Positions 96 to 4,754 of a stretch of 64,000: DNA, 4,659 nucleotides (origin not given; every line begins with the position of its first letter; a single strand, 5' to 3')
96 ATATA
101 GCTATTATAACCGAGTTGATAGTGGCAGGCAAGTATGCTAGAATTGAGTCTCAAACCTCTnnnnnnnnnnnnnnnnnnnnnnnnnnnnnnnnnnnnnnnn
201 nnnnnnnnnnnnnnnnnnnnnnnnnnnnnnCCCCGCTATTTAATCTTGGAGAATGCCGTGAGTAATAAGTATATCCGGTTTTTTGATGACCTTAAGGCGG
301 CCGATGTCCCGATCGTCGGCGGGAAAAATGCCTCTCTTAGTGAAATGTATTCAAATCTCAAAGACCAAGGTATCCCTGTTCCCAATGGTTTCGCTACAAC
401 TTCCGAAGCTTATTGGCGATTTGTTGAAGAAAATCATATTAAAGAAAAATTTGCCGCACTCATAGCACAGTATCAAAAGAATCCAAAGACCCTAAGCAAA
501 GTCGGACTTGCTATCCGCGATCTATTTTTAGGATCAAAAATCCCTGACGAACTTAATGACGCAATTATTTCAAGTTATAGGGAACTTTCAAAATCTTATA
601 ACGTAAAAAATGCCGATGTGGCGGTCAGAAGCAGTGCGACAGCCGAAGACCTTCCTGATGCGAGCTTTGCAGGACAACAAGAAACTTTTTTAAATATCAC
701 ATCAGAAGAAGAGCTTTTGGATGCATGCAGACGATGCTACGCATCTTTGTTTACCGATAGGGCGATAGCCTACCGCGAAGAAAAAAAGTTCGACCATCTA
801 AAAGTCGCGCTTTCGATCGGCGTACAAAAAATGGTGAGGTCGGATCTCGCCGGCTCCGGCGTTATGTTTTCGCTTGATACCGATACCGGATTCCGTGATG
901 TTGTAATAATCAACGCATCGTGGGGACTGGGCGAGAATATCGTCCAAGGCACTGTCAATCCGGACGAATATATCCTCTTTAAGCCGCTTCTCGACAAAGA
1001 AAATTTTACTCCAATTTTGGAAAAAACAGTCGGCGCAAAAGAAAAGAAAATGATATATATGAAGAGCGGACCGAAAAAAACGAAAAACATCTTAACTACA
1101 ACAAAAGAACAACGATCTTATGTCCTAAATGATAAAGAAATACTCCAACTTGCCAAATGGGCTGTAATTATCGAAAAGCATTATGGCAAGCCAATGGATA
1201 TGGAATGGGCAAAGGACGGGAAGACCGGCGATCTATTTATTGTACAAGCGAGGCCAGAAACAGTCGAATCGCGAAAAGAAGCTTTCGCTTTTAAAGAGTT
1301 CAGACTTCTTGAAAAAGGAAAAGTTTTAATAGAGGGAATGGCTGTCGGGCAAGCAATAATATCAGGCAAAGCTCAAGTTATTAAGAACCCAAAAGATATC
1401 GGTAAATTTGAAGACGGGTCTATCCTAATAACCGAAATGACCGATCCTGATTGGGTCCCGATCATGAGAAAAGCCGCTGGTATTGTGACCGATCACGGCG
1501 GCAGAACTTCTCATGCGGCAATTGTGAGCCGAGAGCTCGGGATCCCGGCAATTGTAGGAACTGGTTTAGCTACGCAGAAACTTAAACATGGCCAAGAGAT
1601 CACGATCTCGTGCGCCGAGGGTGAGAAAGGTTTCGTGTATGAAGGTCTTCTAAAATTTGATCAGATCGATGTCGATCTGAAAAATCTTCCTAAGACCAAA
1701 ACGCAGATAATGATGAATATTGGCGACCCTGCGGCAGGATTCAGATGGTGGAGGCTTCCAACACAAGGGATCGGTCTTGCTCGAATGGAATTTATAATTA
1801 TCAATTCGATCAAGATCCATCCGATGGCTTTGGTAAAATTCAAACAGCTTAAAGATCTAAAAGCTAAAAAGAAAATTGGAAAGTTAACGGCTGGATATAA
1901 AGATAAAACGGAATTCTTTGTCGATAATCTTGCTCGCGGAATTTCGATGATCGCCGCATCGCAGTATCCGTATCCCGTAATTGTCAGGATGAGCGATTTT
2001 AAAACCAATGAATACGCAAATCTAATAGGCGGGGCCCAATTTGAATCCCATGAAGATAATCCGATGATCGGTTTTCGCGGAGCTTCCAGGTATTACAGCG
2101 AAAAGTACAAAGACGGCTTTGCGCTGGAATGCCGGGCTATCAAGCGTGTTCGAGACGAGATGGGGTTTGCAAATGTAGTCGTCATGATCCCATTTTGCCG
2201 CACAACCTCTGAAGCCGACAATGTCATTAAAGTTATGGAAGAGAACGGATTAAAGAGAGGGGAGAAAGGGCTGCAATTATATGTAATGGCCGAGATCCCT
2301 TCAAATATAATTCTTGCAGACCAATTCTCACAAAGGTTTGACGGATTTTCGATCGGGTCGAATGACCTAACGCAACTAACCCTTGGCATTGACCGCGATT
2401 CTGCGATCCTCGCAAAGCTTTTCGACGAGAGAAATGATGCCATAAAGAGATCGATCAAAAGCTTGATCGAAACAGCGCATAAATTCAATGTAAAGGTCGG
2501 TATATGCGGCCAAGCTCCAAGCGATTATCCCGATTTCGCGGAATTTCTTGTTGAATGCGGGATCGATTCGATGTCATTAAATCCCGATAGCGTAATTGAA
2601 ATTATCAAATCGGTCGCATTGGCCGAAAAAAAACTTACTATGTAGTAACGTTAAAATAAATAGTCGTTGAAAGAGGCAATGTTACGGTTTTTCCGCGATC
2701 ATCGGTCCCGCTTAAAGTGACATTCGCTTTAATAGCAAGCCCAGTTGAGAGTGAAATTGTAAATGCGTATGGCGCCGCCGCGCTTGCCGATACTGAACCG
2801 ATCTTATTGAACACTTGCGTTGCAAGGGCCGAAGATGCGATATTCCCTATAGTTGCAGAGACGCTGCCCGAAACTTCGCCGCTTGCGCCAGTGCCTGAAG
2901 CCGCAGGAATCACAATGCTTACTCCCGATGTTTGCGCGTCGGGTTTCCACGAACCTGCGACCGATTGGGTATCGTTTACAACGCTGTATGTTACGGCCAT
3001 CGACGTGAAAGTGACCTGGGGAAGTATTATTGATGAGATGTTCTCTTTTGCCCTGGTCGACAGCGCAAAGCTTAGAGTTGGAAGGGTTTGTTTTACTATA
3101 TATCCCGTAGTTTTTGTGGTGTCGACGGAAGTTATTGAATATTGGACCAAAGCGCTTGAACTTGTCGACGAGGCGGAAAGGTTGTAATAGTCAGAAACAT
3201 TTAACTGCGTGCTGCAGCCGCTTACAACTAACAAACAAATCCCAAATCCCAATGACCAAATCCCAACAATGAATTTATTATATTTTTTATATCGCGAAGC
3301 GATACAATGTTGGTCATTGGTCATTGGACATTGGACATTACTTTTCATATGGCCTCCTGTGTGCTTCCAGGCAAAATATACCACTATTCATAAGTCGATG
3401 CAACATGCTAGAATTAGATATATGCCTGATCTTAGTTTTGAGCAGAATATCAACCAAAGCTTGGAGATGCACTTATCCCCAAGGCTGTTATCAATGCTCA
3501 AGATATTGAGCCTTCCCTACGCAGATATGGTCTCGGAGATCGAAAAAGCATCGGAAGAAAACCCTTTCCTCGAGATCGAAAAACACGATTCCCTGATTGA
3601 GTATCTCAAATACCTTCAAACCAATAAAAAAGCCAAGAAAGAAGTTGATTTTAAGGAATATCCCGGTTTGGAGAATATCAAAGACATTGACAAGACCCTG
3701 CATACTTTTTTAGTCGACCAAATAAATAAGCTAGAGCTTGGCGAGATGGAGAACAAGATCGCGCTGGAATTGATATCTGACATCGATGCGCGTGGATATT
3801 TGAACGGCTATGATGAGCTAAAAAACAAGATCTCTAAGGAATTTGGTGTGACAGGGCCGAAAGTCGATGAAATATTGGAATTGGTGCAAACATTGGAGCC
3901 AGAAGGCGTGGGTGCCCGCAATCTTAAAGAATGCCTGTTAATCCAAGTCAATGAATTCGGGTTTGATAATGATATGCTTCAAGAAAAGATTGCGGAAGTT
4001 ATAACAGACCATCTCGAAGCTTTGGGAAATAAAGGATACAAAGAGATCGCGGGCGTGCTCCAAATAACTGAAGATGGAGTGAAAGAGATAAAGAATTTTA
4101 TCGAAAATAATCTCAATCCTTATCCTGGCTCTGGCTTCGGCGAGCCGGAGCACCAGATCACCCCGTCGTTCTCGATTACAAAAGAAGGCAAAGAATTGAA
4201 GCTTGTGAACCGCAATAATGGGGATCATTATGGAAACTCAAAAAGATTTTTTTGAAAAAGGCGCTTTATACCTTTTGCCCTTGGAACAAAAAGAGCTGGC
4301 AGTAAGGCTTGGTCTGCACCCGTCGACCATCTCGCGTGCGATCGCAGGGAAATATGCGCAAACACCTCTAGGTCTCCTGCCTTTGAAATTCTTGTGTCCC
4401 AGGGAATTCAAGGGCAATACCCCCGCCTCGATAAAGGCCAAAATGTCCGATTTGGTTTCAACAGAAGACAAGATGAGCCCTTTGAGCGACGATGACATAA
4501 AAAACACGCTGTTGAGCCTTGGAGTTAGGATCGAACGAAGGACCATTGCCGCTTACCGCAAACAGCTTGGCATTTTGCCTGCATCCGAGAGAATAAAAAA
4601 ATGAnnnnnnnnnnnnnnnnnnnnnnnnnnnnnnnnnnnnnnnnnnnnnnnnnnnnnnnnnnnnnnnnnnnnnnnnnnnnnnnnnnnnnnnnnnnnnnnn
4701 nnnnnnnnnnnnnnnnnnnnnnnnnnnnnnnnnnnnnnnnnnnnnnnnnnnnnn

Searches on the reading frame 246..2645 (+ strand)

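Call 65: search_protein_families(library=pfam, proteins=[window:246-2645:+], max_evalue=0.00001)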
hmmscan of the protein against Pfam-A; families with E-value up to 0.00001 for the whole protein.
window:246-2645:+ (799 aa): 3 families
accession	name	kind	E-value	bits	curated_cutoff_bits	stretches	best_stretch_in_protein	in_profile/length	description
PF01326.24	PPDK_N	-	2.4e-121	405.5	27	1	22-346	2-317/328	Pyruvate phosphate dikinase, AMP/ATP-binding domain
PF02896.24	PEP-utilizers_C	-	5.9e-63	213.2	22.8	1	481-791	15-289/293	PEP-utilising enzyme, PEP-binding domain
PF00391.29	PEP-utilizers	-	2.5e-29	101.1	23.1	1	388-459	1-72/72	PEP-utilising enzyme, mobile domain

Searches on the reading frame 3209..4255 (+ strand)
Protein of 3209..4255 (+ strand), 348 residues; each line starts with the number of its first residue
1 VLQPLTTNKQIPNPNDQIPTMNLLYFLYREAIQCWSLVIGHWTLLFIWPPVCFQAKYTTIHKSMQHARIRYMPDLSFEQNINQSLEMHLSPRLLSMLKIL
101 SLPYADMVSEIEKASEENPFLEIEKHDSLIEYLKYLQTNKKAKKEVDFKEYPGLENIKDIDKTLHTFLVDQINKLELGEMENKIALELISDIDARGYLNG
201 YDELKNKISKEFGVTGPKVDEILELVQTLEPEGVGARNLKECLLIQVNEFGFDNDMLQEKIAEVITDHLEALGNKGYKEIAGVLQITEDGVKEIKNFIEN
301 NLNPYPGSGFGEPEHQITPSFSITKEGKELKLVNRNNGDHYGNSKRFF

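Call 65: search_protein_families(library=pfam, proteins=[window:3209-4255:+], max_evalue=0.00001)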
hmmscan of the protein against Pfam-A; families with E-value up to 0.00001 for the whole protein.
window:3209-4255:+ (348 aa): 2 families
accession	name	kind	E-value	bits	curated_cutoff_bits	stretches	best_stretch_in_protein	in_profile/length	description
PF04963.19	Sigma54_CBD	-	2.5e-38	132.1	22.9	1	155-332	3-169/185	Sigma-54 factor, core binding domain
PF00309.25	Sigma54_AID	-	2.2e-11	43.8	23.8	1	79-123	2-46/46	Sigma-54 factor, Activator interacting domain (AID)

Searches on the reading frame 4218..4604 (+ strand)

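Call 65: search_protein_families(library=pfam, proteins=[window:4218-4604:+], max_evalue=0.00001)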
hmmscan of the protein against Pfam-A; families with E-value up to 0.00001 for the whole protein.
window:4218-4604:+ (128 aa): 1 family
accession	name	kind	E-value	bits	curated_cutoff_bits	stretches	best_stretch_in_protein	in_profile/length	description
PF04552.19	Sigma54_DBD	-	1.1e-32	113.4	22.8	1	3-125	31-158/160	Sigma-54, DNA binding domain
